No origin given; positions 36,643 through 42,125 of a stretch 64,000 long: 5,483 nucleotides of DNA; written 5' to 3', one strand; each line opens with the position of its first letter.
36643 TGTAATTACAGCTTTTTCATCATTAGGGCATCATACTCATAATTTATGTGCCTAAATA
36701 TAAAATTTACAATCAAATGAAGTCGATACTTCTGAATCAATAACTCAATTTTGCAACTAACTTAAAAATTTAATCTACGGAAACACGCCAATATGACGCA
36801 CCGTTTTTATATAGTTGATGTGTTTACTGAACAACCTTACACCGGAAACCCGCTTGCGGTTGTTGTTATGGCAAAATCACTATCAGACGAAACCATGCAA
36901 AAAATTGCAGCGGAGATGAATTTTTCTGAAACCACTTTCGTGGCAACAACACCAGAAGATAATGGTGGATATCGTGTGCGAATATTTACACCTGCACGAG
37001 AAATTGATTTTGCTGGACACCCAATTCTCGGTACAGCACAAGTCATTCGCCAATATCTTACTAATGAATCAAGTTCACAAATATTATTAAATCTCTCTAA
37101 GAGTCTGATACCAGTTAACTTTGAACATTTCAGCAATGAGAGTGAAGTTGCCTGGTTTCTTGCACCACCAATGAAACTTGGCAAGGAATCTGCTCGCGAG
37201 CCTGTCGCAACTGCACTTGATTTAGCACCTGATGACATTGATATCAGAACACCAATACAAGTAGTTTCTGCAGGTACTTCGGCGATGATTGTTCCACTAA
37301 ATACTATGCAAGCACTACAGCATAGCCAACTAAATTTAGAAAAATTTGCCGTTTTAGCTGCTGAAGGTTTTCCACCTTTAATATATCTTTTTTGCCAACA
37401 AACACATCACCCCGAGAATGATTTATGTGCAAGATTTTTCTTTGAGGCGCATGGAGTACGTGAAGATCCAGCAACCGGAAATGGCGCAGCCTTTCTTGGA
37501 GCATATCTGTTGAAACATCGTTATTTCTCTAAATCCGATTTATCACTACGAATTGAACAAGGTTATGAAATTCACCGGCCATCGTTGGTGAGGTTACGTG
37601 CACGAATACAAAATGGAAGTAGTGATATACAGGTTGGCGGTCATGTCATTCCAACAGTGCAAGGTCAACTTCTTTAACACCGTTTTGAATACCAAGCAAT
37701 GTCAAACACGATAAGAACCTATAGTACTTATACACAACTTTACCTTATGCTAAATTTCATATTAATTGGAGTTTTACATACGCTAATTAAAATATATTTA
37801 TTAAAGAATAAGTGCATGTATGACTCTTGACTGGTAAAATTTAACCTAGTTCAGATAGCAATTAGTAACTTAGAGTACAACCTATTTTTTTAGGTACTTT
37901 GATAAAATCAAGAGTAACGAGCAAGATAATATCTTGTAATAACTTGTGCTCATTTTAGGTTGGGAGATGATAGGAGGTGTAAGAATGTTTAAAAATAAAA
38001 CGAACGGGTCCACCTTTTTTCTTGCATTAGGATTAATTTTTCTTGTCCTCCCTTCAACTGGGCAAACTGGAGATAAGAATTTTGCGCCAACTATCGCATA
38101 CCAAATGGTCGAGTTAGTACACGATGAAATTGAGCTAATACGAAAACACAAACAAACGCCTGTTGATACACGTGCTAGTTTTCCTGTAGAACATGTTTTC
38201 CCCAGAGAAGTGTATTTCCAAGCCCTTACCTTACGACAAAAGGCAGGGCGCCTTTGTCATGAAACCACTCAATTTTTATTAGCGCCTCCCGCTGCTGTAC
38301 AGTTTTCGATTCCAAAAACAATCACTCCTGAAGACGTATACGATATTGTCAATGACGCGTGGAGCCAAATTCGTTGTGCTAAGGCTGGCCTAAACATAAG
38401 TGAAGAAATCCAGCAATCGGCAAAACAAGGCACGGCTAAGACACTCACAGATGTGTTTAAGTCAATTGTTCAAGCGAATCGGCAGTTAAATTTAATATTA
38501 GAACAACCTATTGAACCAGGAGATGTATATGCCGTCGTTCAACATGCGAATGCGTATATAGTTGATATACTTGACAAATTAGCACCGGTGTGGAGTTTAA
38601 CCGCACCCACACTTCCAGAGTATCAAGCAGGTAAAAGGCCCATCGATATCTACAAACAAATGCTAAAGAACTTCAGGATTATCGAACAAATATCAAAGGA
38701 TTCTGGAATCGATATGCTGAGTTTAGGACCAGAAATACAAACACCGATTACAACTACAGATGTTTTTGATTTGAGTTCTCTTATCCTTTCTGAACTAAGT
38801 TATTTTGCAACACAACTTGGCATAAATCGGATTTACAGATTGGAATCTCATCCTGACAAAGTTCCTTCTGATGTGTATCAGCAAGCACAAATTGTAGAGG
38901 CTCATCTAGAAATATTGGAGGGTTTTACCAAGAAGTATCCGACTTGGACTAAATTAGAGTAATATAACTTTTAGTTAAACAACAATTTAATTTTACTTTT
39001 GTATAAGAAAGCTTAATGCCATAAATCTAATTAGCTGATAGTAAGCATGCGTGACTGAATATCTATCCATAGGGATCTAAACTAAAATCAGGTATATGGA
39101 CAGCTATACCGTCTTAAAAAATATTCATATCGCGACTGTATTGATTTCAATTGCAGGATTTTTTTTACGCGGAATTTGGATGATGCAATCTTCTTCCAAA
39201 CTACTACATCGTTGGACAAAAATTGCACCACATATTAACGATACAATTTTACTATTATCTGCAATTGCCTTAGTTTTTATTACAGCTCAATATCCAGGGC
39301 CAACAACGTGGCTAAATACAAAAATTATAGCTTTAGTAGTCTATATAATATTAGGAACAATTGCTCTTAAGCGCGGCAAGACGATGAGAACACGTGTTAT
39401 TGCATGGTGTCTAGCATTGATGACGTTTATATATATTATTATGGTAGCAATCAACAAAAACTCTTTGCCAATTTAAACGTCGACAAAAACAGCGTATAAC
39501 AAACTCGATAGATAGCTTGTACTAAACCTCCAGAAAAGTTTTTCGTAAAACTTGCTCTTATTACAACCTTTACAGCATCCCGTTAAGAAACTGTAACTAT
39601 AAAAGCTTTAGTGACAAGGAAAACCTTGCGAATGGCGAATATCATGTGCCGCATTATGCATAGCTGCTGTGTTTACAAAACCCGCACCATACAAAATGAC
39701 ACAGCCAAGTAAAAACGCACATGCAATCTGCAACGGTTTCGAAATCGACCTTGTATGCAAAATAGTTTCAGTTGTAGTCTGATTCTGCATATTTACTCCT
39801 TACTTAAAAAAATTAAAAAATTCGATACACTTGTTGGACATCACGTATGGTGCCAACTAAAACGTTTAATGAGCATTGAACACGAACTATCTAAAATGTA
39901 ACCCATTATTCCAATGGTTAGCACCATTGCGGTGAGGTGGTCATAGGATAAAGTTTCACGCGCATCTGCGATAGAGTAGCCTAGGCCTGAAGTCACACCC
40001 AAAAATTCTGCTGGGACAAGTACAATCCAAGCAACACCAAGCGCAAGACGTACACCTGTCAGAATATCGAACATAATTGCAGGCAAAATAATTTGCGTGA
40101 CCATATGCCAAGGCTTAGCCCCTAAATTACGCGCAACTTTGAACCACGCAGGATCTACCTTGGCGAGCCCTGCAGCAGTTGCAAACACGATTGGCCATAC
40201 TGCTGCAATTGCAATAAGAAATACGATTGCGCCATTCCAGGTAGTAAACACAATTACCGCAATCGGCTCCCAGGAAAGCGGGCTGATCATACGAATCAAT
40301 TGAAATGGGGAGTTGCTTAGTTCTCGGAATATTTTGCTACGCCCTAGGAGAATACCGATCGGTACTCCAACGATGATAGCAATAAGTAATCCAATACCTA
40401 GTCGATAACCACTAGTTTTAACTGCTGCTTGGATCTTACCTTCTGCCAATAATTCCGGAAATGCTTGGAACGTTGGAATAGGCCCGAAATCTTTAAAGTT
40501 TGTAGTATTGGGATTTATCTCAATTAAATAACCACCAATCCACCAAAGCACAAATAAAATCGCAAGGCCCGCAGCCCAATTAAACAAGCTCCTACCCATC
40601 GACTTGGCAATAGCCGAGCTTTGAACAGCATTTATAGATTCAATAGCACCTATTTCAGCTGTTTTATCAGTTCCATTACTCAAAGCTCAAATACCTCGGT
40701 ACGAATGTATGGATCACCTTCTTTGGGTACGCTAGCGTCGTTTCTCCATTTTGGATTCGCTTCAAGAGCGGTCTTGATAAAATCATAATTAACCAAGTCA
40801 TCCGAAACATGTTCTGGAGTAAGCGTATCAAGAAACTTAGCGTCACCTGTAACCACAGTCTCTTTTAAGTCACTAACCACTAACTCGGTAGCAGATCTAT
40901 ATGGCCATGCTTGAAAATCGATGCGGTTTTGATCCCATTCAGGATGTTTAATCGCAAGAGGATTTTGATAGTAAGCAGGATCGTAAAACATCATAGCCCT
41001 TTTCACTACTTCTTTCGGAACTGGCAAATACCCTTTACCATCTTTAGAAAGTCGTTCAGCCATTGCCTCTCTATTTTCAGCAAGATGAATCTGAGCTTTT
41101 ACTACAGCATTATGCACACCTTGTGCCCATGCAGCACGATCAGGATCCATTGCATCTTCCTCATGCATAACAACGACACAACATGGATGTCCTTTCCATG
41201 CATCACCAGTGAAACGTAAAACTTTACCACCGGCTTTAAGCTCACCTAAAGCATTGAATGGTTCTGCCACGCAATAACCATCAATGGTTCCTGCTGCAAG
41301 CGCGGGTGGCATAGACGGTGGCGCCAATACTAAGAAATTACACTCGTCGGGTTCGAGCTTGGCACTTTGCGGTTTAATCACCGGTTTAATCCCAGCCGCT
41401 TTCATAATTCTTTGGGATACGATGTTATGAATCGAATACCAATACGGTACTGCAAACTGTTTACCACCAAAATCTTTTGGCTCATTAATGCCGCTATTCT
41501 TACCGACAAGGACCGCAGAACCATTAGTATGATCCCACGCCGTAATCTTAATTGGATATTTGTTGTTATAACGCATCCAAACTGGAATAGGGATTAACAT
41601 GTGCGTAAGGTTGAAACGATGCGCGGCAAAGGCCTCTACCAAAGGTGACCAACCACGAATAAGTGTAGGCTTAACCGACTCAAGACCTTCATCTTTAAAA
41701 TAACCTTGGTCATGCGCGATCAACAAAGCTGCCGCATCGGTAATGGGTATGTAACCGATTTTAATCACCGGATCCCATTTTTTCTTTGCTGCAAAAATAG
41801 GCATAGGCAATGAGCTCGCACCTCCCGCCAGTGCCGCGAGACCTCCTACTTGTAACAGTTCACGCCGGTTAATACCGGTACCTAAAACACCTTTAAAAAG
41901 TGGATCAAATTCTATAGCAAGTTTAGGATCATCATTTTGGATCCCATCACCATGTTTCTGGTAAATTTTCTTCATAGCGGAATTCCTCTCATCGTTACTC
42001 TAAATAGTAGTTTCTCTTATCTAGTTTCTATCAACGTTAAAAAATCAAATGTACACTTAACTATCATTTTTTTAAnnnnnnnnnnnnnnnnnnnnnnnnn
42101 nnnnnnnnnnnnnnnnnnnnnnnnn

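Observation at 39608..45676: Undescribed cobalt-provisioned thiocyanate-hydrolase-like operon: split-beta Co-NHase enzyme, activator, DsrE-like protein, NrtA-type ABC importer and an orphan cbtB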

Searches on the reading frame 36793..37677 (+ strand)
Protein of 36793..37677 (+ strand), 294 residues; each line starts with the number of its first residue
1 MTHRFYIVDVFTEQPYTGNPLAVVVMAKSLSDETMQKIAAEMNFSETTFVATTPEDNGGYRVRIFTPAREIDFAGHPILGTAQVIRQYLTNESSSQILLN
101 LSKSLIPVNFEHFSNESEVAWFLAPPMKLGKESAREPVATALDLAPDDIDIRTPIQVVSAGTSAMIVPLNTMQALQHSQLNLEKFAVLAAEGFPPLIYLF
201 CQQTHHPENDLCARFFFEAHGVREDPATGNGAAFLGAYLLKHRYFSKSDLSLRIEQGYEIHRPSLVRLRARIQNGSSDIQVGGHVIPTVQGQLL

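Call 21: search_protein_families(library=pfam, proteins=[window:36793-37677:+], max_evalue=0.001)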
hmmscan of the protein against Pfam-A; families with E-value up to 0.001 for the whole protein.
window:36793-37677:+ (294 aa): 1 family
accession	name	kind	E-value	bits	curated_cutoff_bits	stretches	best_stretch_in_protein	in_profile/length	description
PF02567.21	PhzC-PhzF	-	1.9e-58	198.6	27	1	8-289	1-279/281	Phenazine biosynthesis-like protein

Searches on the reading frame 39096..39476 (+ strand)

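Call 21: search_protein_families(library=pfam, proteins=[window:39096-39476:+], max_evalue=0.001)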
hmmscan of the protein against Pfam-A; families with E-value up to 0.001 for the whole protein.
window:39096-39476:+ (126 aa): 1 family
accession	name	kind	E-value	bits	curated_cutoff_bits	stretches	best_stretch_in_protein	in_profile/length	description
PF04247.17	SirB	-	1.6e-41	141.6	30.9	1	4-122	1-119/120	Invasion gene expression up-regulator, SirB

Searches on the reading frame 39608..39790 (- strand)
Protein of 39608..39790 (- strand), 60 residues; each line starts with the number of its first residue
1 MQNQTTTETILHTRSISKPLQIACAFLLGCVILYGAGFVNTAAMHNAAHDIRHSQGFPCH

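Call 3: search_protein_families(library=pfam, proteins=[window:39608-39790:-], max_evalue=0.01)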
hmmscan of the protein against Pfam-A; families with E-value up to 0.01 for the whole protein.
window:39608-39790:- (60 aa): 1 family
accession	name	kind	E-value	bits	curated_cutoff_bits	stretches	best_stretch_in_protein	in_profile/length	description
PF09489.15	CbtB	-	2e-19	69.9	27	1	15-60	6-51/51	Probable cobalt transporter subunit (CbtB)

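Call 4: search_protein_families(library=ncbifam, proteins=[window:39608-39790:-], max_evalue=0.01)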
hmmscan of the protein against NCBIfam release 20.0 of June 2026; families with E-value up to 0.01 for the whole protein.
window:39608-39790:- (60 aa): 1 family
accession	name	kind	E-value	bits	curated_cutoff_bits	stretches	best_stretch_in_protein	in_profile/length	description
TIGR02459.1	CbtB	hypoth_equivalog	6.4e-19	68.2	64.4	1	5-60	5-60/60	cobalt transporter subunit CbtB (proposed)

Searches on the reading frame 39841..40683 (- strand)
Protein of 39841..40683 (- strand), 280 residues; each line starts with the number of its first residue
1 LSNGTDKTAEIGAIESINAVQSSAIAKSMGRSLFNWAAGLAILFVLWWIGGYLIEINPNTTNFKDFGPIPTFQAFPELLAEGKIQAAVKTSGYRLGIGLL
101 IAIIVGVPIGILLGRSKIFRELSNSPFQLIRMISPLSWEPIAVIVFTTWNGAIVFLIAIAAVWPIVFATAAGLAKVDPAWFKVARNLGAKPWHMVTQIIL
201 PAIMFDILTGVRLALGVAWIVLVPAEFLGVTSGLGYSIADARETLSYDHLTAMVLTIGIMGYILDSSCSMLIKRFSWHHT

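Call 3: search_protein_families(library=pfam, proteins=[window:39841-40683:-], max_evalue=0.01)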
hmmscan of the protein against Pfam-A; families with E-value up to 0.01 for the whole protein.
window:39841-40683:- (280 aa): 1 family
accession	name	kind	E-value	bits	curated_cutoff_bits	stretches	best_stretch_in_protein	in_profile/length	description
PF00528.27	BPD_transp_1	-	5.4e-22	78.9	26.4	1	106-264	1-167/184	Binding-protein-dependent transport system inner membrane component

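Call 4: search_protein_families(library=ncbifam, proteins=[window:39841-40683:-], max_evalue=0.01)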
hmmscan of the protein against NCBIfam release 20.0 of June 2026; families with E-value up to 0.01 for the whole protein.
window:39841-40683:- (280 aa): 20 families
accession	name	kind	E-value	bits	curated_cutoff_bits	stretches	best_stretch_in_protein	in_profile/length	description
NF040733.1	ABC_perm_U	equivalog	4.3e-41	141.1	295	1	68-274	38-244/251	ABC transporter permease subunit SaoP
TIGR01183.1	ntrB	equivalog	1.1e-35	123.2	209.05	1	88-267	19-198/202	nitrate ABC transporter permease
NF007545.0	PRK10160.1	equivalog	9.8e-31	107.2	342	1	28-278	19-271/275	taurine ABC transporter permease TauC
NF008470.0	PRK11365.1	equivalog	6.2e-26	91.4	347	1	71-274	45-248/263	aliphatic sulfonate ABC transporter permease SsuC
NF008196.0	PRK10952.1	equivalog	1.1e-08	34.4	439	1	98-265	156-322/356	glycine betaine/L-proline ABC transporter permease ProW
NF040839.1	tungstate_WtpB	equivalog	4.2e-08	33.1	340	1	140-214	116-189/251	tungstate ABC transporter permease WtpB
TIGR03416.1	ABC_choXWV_perm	equivalog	1.1e-07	31.6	363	1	99-265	99-264/267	choline ABC transporter permease subunit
TIGR01581.1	Mo_ABC_porter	hypoth_equivalog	3.2e-06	26.8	210.3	1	150-214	104-167/225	ABC transporter permease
TIGR03226.1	PhnU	equivalog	8.5e-06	25.4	283.45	1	154-215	182-244/311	2-aminoethylphosphonate ABC transporter permease subunit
NF011624.0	PRK15050.1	equivalog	1.3e-05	24.5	247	1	154-215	164-226/297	2-aminoethylphosphonate ABC transporter permease subunit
TIGR02141.1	modB_ABC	equivalog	4.5e-05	23.2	182.6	1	143-215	74-145/208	molybdate ABC transporter permease subunit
TIGR03255.1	PhnV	equivalog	0.00013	21.8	358.7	1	152-216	142-207/270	2-aminoethylphosphonate ABC transport system, membrane component PhnV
NF007044.0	PRK09497.1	equivalog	0.00026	20.6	348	1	145-229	147-229/285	spermidine/putrescine ABC transporter permease PotB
TIGR00969.1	3a0106s02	subfamily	0.00028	20.4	240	1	144-216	139-209/272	sulfate ABC transporter permease subunit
NF007047.0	PRK09500.1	equivalog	0.00037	20.2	326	1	151-218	127-196/257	spermidine/putrescine ABC transporter permease PotC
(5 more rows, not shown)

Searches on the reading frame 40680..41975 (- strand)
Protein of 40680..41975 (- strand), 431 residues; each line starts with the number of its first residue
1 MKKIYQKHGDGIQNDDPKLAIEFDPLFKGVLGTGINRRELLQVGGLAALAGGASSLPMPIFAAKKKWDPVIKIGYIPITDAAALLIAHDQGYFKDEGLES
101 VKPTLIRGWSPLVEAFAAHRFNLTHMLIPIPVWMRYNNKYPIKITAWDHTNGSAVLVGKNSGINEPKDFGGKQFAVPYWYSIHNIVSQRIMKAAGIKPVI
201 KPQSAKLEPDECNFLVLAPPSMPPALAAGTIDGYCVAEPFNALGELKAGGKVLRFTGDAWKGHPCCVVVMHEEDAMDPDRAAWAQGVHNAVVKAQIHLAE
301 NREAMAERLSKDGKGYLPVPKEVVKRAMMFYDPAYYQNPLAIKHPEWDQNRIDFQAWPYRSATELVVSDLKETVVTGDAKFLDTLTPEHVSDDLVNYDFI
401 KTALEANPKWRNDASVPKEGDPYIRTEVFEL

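Call 3: search_protein_families(library=pfam, proteins=[window:40680-41975:-], max_evalue=0.01)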
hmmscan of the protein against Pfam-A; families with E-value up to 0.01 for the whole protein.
window:40680-41975:- (431 aa): 2 families
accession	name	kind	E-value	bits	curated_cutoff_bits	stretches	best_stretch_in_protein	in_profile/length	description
PF13379.11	NMT1_2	-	7.3e-37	128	24.7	1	70-309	7-251/252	NMT1-like family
PF09084.16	NMT1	-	1.3e-08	35.4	20.5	1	79-198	2-119/216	NMT1/THI5 like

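Call 4: search_protein_families(library=ncbifam, proteins=[window:40680-41975:-], max_evalue=0.01)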
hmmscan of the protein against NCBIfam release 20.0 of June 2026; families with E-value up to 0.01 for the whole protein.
window:40680-41975:- (431 aa): 4 families
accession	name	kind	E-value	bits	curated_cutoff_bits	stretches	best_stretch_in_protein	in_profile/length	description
TIGR01728.1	SsuA_fam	subfamily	1.8e-23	83.2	163.5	1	71-323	1-242/290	aliphatic sulfonate ABC transporter substrate-binding protein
NF040735.1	SBP_SaoX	equivalog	1e-13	51.1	300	1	69-274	3-196/330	ABC transporter substrate-binding subunit SaoX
TIGR01729.1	taurine_ABC_bnd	equivalog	2.7e-07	30.3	304.25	1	153-254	81-169/300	taurine ABC transporter substrate-binding protein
NF008553.0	PRK11480.1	equivalog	0.00011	21.5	490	1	141-256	92-193/320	taurine ABC transporter substrate-binding protein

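Call 32: search_solved_structures(query=window:40680-41975:-, max_evalue=0.001, show_alignments=1)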
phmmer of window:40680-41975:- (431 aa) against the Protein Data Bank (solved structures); distinct sequences matched with E-value up to 0.001: 10.
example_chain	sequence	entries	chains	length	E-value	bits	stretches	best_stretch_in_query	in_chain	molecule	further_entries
3un6_A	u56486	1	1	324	4.2e-19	71.6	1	68-273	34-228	ABC transporter substrate-binding protein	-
9uai_E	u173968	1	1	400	1.4e-14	56.7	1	71-275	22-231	Nitrate transport ATP-binding subunits C and D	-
9uak_A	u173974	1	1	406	1.5e-14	56.6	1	71-275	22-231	C terminal regulatory domain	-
9u9z_C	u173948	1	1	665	3.7e-14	55.3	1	71-275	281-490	CmpC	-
9ua0_C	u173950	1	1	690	4e-14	55.2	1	71-275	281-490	CmpC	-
9ua1_C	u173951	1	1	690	4e-14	55.2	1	71-275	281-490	CmpC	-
8wm7_C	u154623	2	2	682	2.5e-13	52.6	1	69-276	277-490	Nitrate transport ATP-binding protein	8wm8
8w9m_C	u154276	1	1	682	3e-13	52.3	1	69-276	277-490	Nitrate transport ATP-binding protein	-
2g29_A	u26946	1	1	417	7.7e-12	47.7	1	70-363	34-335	Nitrate transport protein nrtA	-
2i48_A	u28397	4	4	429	1.1e-05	27.4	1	71-325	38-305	Bicarbonate transporter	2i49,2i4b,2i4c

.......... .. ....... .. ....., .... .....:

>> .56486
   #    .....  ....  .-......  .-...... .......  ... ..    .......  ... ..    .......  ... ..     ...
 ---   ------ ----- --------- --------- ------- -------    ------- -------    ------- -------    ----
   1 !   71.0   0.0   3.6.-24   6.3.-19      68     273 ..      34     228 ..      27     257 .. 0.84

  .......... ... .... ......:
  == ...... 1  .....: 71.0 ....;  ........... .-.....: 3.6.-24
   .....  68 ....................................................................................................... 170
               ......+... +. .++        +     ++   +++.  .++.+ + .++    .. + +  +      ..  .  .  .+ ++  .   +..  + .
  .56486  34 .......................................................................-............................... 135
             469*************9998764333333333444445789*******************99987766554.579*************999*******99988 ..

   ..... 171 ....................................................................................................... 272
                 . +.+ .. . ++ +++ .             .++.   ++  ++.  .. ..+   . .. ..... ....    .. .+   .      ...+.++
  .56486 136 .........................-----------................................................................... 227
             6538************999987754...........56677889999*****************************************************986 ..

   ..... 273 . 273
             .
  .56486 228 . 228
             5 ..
